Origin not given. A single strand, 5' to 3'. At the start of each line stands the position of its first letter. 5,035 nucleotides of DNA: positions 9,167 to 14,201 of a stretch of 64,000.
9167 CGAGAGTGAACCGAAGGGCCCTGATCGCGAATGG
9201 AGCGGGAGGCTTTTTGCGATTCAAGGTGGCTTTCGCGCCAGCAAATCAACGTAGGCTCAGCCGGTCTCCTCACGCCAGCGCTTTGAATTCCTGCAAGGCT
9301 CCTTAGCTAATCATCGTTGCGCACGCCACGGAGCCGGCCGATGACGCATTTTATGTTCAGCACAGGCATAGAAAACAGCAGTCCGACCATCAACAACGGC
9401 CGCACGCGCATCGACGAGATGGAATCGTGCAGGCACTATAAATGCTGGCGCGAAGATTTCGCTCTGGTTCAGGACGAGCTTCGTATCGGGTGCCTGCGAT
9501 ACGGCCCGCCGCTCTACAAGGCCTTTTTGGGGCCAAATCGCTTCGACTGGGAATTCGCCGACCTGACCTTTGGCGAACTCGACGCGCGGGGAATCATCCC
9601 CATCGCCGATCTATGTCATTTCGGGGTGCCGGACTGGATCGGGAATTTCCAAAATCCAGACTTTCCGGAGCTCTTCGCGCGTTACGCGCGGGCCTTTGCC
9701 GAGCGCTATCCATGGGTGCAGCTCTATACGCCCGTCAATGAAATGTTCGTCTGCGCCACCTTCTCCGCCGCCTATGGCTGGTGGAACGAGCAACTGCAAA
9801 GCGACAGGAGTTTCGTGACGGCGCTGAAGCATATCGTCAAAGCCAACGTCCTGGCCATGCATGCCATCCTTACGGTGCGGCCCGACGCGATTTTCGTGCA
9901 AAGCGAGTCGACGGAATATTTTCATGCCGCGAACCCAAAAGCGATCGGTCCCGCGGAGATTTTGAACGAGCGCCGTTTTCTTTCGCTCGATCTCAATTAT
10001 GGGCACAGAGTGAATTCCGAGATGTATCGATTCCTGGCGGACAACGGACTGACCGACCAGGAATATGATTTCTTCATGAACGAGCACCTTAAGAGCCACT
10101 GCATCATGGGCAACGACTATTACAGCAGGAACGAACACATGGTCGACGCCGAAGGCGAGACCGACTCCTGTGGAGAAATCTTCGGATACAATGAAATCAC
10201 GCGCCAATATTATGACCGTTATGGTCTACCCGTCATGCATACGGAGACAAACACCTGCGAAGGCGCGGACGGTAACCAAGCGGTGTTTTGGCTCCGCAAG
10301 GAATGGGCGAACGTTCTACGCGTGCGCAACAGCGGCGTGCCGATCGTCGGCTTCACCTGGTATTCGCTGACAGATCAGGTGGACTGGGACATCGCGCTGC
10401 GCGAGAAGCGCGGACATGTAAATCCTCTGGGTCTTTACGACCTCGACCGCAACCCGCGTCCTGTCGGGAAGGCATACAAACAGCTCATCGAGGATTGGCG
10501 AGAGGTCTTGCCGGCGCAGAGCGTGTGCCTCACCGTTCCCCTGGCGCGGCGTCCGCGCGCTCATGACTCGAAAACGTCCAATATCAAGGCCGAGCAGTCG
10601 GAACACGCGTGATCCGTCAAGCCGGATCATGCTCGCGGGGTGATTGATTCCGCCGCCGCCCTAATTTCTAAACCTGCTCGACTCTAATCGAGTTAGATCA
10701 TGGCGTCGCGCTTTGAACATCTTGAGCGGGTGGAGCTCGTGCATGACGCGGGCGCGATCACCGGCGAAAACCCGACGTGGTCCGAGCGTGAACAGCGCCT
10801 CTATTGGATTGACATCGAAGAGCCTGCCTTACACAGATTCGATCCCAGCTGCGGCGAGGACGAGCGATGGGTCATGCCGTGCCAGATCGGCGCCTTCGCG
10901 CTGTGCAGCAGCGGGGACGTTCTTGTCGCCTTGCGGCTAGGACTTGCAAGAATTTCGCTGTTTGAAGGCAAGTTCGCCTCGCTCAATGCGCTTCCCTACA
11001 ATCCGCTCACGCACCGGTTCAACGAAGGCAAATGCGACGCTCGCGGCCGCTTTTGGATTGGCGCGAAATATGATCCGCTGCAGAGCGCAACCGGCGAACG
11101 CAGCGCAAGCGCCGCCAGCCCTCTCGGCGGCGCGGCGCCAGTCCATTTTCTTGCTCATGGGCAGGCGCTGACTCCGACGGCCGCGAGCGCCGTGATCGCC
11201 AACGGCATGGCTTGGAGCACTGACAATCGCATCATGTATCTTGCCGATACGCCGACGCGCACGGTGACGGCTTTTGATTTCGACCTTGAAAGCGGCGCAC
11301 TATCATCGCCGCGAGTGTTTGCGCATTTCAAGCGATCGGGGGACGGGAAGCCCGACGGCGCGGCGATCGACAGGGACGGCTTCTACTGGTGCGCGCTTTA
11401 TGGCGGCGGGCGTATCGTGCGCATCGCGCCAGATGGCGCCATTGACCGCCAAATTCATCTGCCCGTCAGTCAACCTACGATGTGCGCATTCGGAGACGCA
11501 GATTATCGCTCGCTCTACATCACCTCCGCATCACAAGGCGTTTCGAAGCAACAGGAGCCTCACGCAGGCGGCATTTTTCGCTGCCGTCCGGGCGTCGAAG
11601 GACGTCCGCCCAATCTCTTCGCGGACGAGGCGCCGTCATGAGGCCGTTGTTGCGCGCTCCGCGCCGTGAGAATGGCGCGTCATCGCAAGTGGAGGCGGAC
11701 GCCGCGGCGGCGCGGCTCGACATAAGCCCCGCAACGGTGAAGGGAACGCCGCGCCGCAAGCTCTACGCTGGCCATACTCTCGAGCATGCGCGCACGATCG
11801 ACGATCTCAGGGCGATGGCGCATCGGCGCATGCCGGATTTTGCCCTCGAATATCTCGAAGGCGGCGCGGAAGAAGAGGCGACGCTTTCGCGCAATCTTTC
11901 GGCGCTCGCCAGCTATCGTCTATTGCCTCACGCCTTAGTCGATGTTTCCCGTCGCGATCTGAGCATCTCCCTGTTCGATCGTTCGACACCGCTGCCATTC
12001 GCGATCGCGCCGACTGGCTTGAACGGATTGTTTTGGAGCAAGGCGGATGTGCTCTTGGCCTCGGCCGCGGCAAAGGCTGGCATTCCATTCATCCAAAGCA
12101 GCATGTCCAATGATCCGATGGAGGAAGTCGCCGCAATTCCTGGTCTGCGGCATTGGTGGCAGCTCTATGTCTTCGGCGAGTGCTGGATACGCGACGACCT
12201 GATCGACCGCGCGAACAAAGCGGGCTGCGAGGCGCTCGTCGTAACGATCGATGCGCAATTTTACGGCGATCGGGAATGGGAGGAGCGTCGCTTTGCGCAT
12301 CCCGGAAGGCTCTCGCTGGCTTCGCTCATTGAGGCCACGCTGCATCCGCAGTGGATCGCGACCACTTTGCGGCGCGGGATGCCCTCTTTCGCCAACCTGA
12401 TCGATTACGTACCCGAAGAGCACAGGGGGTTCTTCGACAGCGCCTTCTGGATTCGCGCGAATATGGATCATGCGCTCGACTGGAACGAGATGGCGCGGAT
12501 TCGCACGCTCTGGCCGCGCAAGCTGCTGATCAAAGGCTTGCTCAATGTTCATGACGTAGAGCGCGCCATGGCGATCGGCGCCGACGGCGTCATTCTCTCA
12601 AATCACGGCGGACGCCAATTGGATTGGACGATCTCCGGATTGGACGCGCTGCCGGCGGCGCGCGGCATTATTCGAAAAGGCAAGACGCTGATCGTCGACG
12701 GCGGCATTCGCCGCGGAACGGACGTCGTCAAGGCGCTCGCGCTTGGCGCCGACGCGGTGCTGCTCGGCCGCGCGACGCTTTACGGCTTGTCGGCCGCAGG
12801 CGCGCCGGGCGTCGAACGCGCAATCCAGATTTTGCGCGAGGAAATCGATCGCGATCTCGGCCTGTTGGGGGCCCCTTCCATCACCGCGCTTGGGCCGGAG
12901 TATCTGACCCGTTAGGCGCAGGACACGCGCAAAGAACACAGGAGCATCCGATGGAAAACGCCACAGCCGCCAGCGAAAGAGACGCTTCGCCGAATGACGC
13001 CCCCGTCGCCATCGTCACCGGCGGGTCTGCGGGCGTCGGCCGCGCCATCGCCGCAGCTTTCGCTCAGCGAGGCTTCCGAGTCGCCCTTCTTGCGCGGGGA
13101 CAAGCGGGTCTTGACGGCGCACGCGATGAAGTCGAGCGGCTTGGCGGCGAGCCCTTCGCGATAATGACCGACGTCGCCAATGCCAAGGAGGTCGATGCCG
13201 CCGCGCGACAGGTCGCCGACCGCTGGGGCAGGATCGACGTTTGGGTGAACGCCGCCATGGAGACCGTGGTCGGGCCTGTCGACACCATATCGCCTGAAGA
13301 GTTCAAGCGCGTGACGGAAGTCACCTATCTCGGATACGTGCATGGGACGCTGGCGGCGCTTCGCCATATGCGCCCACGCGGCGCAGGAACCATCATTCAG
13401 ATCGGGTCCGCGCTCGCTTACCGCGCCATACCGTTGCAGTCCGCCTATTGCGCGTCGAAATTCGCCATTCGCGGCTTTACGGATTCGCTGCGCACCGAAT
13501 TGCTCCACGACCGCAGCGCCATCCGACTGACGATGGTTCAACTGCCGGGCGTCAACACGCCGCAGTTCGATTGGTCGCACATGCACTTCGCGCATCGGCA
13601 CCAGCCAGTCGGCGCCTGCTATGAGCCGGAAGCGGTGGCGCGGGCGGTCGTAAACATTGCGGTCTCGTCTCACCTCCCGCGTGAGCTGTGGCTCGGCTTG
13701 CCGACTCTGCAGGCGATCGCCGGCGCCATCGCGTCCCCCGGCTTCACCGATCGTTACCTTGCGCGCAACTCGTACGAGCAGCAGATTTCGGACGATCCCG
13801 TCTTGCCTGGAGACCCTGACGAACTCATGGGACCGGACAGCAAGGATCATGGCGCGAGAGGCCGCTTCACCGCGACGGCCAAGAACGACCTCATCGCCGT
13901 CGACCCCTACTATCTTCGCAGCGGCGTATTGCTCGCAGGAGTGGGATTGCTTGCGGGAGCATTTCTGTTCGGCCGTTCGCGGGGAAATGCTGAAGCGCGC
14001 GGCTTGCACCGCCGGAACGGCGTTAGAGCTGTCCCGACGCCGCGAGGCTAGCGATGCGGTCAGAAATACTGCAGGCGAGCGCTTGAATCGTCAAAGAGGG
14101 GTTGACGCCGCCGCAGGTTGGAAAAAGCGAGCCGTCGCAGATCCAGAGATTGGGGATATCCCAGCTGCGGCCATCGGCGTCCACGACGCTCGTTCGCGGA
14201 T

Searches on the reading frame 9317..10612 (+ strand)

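Call 77: search_protein_families(library=pfam, proteins=[window:9317-10612:+], max_evalue=0.0001)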
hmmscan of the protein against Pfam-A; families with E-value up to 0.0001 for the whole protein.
window:9317-10612:+ (431 aa): 1 family
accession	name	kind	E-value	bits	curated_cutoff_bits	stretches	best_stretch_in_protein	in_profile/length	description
PF00232.24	Glyco_hydro_1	-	2.7e-13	49.6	22.6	1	38-392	54-449/453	Glycosyl hydrolase family 1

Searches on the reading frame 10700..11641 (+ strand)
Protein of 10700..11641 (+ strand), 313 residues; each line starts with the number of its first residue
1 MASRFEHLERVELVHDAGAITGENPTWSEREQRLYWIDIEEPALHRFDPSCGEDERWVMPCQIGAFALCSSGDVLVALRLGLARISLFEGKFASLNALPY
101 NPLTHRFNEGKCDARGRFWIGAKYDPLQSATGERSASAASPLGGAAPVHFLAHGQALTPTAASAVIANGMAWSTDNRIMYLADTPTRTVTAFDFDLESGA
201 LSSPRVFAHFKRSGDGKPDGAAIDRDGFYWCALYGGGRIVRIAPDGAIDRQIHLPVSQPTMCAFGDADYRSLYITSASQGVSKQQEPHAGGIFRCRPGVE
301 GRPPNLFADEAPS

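Call 77: search_protein_families(library=pfam, proteins=[window:10700-11641:+], max_evalue=0.0001)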
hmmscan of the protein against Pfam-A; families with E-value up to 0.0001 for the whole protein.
window:10700-11641:+ (313 aa): 1 family
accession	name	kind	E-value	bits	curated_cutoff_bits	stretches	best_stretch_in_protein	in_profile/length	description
PF08450.18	SGL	-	3.9e-73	246.5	26.3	1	22-277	2-245/246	SMP-30/Gluconolactonase/LRE-like region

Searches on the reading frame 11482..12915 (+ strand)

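Call 77: search_protein_families(library=pfam, proteins=[window:11482-12915:+], max_evalue=0.0001)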
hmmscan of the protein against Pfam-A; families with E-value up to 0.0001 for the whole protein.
window:11482-12915:+ (477 aa): 3 families
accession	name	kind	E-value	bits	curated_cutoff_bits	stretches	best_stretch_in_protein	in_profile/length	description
PF01070.24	FMN_dh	-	2.6e-117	392.2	24.9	1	113-476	1-349/350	FMN-dependent dehydrogenase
PF00478.31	IMPDH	-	1.5e-06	27.9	25.6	1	398-431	205-238/345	IMP dehydrogenase / GMP reductase domain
PF01645.23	Glu_synthase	-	2.6e-06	27.3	20.4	1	398-434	273-309/369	Conserved region in glutamate synthase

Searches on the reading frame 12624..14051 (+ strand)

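Call 77: search_protein_families(library=pfam, proteins=[window:12624-14051:+], max_evalue=0.0001)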
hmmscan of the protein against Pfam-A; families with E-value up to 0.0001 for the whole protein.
window:12624-14051:+ (475 aa): 3 families
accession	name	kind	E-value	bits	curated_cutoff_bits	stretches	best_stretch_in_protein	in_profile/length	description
PF00106.31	adh_short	-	1.7e-42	145.5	26.6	1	128-313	2-185/195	short chain dehydrogenase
PF13561.12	adh_short_C2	-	8.9e-30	104.4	27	1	136-346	6-217/236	Enoyl-(Acyl carrier protein) reductase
PF08659.16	KR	-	8.4e-10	39.3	22.6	1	130-293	4-167/180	KR domain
